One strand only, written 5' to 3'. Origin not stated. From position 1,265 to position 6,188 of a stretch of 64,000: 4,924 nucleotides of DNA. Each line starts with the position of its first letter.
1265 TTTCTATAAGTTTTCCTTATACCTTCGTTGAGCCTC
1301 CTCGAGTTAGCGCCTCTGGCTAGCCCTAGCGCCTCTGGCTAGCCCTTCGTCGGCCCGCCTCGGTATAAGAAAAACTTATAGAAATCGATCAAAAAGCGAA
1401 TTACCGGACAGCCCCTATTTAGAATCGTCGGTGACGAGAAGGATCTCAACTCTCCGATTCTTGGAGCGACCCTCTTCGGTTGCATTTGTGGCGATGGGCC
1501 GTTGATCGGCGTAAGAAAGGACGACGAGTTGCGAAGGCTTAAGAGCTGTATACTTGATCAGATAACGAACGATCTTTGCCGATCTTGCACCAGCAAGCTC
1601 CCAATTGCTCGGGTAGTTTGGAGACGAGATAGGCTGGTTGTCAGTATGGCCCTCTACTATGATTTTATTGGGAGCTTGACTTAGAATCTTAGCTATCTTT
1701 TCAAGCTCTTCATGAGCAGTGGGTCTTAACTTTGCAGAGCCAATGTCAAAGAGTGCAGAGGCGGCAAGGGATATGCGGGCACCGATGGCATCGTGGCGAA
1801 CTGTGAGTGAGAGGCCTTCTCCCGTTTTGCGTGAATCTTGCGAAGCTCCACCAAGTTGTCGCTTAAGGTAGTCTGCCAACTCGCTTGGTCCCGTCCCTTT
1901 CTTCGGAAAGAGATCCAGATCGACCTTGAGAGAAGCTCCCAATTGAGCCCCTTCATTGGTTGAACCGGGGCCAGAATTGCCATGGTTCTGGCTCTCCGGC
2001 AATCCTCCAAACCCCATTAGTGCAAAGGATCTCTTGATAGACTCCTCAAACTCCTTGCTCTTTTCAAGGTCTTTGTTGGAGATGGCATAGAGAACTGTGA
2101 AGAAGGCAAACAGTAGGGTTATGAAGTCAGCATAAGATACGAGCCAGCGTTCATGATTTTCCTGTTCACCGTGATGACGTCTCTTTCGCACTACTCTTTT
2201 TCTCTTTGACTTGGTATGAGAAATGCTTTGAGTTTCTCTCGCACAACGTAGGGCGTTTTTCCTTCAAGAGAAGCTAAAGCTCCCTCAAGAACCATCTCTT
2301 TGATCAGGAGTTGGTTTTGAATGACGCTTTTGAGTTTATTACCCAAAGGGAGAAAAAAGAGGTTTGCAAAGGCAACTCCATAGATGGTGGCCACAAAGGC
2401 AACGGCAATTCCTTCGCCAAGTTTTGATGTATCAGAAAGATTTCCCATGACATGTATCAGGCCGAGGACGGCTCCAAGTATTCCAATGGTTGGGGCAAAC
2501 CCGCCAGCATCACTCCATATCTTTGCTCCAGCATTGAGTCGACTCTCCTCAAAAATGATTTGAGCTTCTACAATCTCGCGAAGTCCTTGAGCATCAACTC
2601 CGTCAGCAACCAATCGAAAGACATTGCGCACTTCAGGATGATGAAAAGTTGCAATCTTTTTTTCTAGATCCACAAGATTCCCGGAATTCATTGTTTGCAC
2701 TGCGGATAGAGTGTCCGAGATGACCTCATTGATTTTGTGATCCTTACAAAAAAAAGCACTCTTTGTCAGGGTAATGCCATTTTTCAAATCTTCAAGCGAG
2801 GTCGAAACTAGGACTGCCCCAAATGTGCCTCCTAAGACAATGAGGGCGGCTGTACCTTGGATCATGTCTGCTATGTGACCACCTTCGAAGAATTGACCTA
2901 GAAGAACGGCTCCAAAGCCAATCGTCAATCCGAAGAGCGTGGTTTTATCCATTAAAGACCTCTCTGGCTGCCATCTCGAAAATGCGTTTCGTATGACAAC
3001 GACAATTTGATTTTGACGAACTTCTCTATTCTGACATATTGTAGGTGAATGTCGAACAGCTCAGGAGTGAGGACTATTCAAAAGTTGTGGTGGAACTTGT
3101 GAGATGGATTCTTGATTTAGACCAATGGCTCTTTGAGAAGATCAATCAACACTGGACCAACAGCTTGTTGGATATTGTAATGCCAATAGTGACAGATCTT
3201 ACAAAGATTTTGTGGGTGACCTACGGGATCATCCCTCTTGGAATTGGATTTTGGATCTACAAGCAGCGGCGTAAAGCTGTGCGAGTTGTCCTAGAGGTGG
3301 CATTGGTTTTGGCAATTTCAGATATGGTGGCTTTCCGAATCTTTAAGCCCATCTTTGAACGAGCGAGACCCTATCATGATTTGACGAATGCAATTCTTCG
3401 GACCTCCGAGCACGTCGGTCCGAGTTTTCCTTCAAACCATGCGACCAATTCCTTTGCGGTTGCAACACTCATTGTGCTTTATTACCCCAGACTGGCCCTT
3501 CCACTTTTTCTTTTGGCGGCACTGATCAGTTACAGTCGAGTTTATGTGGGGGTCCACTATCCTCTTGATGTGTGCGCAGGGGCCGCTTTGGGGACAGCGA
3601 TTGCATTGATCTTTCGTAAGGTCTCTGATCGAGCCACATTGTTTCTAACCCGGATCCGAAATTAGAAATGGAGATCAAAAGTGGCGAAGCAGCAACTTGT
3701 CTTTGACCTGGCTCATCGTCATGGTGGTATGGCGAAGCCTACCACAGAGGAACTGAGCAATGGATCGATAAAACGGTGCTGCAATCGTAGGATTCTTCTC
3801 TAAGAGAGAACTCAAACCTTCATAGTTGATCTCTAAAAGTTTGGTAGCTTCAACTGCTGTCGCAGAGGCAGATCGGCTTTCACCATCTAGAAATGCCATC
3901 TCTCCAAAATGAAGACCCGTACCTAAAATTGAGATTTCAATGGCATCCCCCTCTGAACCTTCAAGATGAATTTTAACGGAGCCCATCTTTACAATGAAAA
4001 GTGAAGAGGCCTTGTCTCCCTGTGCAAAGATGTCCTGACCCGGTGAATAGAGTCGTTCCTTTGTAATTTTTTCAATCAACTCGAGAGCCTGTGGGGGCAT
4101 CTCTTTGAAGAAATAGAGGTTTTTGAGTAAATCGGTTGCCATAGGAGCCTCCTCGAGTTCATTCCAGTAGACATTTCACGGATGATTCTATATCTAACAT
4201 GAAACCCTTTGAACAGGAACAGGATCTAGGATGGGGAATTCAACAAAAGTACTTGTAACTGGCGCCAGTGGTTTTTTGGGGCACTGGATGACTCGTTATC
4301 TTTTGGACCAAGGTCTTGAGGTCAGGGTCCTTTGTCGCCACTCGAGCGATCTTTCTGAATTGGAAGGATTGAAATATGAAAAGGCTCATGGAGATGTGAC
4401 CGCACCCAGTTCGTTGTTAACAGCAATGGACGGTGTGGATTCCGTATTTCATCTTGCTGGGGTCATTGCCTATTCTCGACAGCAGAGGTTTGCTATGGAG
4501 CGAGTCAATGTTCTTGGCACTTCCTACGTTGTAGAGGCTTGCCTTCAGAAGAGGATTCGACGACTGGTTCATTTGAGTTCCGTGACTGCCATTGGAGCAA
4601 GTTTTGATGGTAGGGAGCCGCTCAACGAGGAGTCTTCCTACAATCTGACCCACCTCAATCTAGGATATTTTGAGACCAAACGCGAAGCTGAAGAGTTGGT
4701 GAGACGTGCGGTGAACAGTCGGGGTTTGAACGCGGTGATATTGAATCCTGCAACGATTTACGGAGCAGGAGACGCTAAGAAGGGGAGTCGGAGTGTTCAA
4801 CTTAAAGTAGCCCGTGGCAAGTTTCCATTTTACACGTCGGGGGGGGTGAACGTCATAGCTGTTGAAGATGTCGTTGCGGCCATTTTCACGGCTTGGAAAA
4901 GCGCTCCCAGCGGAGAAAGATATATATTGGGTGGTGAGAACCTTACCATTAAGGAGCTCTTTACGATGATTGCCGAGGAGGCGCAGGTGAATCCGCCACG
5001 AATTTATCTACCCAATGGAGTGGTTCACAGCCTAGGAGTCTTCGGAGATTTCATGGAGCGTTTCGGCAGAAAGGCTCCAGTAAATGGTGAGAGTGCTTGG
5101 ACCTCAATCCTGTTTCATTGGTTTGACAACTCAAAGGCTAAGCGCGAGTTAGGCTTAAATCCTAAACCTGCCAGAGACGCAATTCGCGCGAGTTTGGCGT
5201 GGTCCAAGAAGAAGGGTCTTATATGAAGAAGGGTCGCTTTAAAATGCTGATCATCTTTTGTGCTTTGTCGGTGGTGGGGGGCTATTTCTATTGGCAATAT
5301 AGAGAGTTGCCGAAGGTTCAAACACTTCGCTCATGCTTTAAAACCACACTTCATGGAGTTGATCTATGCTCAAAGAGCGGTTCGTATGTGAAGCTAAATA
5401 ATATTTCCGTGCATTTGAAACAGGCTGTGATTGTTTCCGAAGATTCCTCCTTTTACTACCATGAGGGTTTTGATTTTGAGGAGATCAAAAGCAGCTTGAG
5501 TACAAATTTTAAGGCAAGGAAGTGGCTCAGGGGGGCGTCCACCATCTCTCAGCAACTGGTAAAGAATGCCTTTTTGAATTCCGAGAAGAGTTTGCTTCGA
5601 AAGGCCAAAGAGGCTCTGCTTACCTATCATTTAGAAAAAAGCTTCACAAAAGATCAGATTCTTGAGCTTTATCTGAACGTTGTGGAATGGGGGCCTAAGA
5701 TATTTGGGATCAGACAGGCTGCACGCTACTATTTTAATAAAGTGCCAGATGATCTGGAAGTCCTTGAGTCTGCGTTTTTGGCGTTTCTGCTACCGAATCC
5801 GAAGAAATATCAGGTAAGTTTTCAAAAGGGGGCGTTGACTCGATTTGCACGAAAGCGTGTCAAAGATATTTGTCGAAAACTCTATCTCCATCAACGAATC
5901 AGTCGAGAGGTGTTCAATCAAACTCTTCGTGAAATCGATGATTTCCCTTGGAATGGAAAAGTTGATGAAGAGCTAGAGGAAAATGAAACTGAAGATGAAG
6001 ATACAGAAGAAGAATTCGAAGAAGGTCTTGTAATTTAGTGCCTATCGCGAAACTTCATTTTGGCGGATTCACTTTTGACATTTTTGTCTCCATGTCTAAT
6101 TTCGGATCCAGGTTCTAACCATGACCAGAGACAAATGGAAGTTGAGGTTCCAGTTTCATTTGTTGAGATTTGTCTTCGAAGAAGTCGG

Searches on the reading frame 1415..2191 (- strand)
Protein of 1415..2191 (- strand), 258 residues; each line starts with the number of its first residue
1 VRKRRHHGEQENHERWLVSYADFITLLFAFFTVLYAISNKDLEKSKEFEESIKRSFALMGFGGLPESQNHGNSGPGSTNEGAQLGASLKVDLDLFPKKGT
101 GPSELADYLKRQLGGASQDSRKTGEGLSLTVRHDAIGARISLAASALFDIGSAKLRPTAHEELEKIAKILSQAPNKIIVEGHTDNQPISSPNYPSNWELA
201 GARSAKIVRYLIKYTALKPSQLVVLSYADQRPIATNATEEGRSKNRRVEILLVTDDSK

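Call 76: search_protein_families(library=pfam, proteins=[window:1415-2191:-], max_evalue=0.0001)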
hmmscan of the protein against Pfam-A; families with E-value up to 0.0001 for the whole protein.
window:1415-2191:- (258 aa): 2 families
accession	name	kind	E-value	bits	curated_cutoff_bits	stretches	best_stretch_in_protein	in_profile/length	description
PF00691.25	OmpA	-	4.7e-21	75.4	27.2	1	147-246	1-98/98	OmpA family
PF13677.11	MotB_plug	-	3.8e-19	68.4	24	1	3-56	2-58/58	Membrane MotB of proton-channel complex MotA/MotB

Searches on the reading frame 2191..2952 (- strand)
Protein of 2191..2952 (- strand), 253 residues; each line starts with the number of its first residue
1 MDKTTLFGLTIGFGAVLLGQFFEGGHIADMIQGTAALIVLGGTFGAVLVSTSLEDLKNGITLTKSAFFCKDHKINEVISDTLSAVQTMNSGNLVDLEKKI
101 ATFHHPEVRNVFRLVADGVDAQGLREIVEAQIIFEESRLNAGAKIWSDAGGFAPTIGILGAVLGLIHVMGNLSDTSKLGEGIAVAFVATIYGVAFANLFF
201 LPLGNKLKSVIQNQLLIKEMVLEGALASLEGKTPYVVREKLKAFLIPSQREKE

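Call 76: search_protein_families(library=pfam, proteins=[window:2191-2952:-], max_evalue=0.0001)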
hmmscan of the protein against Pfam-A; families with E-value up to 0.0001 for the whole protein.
window:2191-2952:- (253 aa): 2 families
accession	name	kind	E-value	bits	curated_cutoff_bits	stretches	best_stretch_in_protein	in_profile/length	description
PF01618.21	MotA_ExbB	-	3e-29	101.8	22.9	1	109-219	11-126/127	MotA/TolQ/ExbB proton channel family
PF20560.3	MotA_N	-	2.5e-06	28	27.3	1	7-73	2-69/91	Motility protein A N-terminal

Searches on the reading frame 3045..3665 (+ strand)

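Call 76: search_protein_families(library=pfam, proteins=[window:3045-3665:+], max_evalue=0.0001)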
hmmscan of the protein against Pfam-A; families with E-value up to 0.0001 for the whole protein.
window:3045-3665:+ (206 aa): 2 families
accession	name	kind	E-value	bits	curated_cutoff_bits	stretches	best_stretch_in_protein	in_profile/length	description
PF01569.27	PAP2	-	1.2e-24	87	27.2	1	83-195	3-126/130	PAP2 superfamily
PF14378.12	PAP2_3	-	3.2e-10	40.6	27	1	20-188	1-189/190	PAP2 superfamily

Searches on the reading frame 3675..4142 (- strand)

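Call 76: search_protein_families(library=pfam, proteins=[window:3675-4142:-], max_evalue=0.0001)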
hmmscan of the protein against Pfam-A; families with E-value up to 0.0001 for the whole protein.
window:3675-4142:- (155 aa): 1 family
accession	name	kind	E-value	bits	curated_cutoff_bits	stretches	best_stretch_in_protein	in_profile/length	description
PF00027.35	cNMP_binding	-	3.5e-21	75.4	27.5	1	30-117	2-89/89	Cyclic nucleotide-binding domain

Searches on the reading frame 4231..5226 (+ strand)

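Call 76: search_protein_families(library=pfam, proteins=[window:4231-5226:+], max_evalue=0.0001)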
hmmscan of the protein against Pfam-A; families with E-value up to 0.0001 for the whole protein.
window:4231-5226:+ (331 aa): 8 families
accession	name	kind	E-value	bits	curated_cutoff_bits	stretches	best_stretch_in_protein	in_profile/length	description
PF01370.27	Epimerase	-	5.1e-32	111.6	20.9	1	7-234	1-240/240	NAD dependent epimerase/dehydratase family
PF01073.25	3Beta_HSD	-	5.2e-31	108.1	22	1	8-223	1-230/280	3-beta hydroxysteroid dehydrogenase/isomerase family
PF07993.18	NAD_binding_4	-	4.2e-19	69.2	20.1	1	65-217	85-257/258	Male sterility protein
PF13460.12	NAD_binding_10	-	1.1e-16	61.7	27.2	1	11-179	1-149/184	NAD(P)H-binding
PF16363.11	GDP_Man_Dehyd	-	4.6e-16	59.6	27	1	8-312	1-322/332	GDP-mannose 4,6 dehydratase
PF02719.21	Polysacc_synt_2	-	7.7e-09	35.6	20.2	1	7-120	1-131/293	Polysaccharide biosynthesis protein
PF05368.20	NmrA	-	2.7e-08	34.2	27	1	5-84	3-79/298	NmrA-like family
PF04321.23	RmlD_sub_bind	-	2.1e-07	30.8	27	1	6-181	2-156/287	RmlD substrate binding domain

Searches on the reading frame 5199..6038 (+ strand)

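Call 76: search_protein_families(library=pfam, proteins=[window:5199-6038:+], max_evalue=0.0001)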
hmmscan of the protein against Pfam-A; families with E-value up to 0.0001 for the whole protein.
window:5199-6038:+ (279 aa): 1 family
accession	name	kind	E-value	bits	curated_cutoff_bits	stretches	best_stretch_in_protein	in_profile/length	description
PF00912.28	Transgly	-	2.1e-53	180.8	27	1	59-224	12-173/178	Transglycosylase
